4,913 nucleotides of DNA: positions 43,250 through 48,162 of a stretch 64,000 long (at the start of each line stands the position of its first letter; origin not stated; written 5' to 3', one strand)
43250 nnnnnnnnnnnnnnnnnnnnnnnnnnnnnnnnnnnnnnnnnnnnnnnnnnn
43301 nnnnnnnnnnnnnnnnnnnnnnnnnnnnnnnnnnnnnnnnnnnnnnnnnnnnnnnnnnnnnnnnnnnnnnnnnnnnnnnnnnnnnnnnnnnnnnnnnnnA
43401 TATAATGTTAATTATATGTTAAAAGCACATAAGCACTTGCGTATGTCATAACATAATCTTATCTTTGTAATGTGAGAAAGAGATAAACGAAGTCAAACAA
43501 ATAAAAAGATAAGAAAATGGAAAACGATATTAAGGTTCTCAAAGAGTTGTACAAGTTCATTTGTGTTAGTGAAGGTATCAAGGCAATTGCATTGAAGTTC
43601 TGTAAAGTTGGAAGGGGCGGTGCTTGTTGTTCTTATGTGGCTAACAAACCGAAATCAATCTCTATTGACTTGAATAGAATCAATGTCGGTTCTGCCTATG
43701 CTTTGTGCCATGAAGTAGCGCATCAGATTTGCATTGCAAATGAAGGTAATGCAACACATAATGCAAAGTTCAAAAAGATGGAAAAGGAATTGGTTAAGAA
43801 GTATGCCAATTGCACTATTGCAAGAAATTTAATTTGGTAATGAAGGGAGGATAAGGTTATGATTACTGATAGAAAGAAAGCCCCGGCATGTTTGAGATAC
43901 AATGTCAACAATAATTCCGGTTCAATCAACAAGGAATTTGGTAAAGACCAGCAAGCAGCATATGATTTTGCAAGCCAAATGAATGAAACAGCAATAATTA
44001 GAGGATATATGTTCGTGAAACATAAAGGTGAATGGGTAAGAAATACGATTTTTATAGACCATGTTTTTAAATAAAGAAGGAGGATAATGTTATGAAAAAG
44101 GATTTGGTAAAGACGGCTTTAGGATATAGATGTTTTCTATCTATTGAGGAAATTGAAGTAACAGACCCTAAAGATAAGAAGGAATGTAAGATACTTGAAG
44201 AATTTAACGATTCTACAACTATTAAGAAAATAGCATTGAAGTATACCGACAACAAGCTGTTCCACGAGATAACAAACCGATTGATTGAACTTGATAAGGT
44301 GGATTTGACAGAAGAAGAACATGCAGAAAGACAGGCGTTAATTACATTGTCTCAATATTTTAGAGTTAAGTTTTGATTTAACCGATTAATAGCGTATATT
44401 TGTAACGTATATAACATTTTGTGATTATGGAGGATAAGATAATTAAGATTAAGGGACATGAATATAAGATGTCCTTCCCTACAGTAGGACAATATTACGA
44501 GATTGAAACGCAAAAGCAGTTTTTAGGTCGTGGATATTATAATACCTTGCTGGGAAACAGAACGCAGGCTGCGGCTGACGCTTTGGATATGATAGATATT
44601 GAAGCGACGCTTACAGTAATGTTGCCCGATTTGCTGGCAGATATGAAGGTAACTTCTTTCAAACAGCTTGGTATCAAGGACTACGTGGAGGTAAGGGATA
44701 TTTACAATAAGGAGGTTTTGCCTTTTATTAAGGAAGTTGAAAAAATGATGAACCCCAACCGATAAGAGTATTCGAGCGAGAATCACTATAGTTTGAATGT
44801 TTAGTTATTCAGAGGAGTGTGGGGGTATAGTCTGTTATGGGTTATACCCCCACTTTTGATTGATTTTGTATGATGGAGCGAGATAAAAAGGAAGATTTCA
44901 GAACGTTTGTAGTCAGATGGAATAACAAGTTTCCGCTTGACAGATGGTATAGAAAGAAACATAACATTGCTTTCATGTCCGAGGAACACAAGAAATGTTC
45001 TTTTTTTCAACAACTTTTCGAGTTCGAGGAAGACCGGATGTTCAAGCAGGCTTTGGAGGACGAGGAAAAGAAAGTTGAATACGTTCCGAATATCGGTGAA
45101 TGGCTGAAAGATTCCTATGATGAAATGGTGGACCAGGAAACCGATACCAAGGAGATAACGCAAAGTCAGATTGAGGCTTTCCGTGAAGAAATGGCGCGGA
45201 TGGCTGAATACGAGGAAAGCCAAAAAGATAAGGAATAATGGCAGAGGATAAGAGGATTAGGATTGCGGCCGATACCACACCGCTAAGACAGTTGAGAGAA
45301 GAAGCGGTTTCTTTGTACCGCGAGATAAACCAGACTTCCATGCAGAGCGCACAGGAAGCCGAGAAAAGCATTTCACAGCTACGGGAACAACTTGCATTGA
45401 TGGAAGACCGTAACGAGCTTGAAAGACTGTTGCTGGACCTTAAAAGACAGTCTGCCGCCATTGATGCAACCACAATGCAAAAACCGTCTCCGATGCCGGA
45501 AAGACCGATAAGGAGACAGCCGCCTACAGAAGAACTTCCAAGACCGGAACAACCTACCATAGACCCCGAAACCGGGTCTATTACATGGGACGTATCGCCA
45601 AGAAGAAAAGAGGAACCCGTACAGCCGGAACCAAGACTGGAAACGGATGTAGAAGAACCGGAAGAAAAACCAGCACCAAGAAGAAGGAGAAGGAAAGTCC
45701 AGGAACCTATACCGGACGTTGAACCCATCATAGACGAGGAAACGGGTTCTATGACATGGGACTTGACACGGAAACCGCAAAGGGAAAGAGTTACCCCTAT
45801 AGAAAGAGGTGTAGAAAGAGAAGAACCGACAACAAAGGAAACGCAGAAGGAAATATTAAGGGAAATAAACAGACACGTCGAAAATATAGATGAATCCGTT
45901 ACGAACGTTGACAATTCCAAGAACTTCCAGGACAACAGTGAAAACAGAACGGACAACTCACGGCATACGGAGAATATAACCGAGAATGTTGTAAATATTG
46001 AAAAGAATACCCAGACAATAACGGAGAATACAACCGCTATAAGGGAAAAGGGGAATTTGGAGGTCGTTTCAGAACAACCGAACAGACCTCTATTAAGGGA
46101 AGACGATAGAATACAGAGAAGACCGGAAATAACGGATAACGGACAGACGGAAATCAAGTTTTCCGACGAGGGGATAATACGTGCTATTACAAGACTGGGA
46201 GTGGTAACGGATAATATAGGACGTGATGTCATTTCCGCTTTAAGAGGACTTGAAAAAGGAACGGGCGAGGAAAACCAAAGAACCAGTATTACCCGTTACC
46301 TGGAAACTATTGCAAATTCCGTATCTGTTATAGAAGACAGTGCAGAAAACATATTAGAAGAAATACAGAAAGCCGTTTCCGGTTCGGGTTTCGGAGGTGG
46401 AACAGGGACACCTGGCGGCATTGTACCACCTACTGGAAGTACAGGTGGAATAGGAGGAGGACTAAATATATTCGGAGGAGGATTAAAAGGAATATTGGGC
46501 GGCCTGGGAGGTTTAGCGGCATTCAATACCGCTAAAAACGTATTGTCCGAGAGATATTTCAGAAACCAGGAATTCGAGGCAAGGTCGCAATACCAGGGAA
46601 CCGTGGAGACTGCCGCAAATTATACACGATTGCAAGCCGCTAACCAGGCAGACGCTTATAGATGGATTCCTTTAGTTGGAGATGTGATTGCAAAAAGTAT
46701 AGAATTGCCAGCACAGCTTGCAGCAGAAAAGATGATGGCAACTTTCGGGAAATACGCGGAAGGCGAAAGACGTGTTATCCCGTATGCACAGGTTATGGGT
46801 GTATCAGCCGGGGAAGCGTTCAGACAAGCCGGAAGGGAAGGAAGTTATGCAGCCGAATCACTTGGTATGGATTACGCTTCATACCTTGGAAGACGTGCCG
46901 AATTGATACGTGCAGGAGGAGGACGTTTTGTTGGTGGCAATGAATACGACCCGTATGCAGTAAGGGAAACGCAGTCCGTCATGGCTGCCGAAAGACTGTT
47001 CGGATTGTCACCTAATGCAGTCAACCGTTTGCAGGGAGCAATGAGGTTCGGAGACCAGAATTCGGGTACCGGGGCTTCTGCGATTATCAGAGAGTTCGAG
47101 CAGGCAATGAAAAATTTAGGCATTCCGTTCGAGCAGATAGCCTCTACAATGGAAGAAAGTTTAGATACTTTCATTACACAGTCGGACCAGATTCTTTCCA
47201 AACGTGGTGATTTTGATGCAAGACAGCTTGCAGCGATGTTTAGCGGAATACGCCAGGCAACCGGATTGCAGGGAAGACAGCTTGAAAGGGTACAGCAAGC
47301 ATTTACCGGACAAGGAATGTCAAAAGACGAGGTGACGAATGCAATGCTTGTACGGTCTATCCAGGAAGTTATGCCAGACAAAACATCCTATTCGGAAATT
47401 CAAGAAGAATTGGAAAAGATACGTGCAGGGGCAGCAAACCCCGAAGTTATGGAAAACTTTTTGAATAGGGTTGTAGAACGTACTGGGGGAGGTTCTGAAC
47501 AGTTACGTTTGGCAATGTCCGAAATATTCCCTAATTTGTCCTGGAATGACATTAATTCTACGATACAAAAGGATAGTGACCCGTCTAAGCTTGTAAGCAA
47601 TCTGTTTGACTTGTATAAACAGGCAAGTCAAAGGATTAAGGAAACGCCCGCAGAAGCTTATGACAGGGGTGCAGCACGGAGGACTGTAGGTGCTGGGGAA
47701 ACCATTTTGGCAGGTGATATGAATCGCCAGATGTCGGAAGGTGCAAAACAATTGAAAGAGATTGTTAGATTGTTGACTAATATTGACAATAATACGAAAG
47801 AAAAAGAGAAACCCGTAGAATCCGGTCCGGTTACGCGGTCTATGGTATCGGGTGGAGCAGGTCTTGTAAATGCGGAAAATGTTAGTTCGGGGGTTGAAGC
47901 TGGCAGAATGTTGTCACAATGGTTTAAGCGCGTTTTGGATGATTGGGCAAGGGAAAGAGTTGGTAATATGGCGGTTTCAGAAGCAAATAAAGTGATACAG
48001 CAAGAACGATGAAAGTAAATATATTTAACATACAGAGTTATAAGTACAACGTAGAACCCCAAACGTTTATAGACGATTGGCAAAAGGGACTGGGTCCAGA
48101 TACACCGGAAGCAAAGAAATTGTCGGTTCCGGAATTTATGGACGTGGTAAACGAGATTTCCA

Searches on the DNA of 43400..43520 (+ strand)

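Call 27: search_dna_similar(query=window:43400-43520:+, collection=phages, mode=distant, max_evalue=0.01, max_rows=40)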
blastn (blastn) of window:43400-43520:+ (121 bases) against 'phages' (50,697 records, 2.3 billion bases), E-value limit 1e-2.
No match.

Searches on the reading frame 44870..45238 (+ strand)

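Call 67: search_protein_families(library=pfam, proteins=[window:44870-45238:+], max_evalue=0.5)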
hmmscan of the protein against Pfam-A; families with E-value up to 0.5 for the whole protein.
window:44870-45238:+ (122 aa): 2 families
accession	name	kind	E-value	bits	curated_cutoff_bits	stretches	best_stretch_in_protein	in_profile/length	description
PF10830.13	DUF2553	-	0.079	14.3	27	1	27-72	21-66/75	Protein of unknown function (DUF2553)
PF14945.12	LLC1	-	0.15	13.2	27.3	1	42-100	6-53/119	Normal lung function maintenance, Low in Lung Cancer 1 protein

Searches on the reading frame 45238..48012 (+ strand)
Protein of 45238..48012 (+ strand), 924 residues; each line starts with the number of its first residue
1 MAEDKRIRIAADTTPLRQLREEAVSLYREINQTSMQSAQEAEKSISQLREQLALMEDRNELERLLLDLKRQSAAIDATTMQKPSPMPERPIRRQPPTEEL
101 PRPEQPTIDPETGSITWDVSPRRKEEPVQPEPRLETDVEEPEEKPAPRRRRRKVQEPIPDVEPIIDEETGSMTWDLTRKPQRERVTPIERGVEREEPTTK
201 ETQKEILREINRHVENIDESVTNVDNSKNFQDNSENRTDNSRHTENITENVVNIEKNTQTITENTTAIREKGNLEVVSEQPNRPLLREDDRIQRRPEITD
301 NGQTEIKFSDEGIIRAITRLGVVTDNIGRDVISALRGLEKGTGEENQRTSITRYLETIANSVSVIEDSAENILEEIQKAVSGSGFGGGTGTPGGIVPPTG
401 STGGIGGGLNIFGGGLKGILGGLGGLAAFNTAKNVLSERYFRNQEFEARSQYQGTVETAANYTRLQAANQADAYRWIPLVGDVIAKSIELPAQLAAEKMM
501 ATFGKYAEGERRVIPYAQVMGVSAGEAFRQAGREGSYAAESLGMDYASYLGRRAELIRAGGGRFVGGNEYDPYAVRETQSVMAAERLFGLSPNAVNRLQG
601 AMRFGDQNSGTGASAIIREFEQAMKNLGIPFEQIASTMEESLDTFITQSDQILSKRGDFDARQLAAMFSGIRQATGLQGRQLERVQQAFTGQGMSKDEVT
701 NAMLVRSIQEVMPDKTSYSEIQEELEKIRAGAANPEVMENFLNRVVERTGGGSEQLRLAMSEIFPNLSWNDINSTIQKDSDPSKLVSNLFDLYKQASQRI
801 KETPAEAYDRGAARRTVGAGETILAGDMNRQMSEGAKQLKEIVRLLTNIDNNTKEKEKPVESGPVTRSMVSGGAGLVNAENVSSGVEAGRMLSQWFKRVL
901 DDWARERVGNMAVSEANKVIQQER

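Call 58: search_protein_families(library=phrogs, proteins=[window:45238-48012:+], max_evalue=0.001)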
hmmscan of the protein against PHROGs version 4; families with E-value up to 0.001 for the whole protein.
window:45238-48012:+ (924 aa): 1 family
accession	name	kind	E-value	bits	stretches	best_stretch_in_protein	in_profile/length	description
phrog_3590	-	unknown function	0.00022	21.8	1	193-431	204-376/481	-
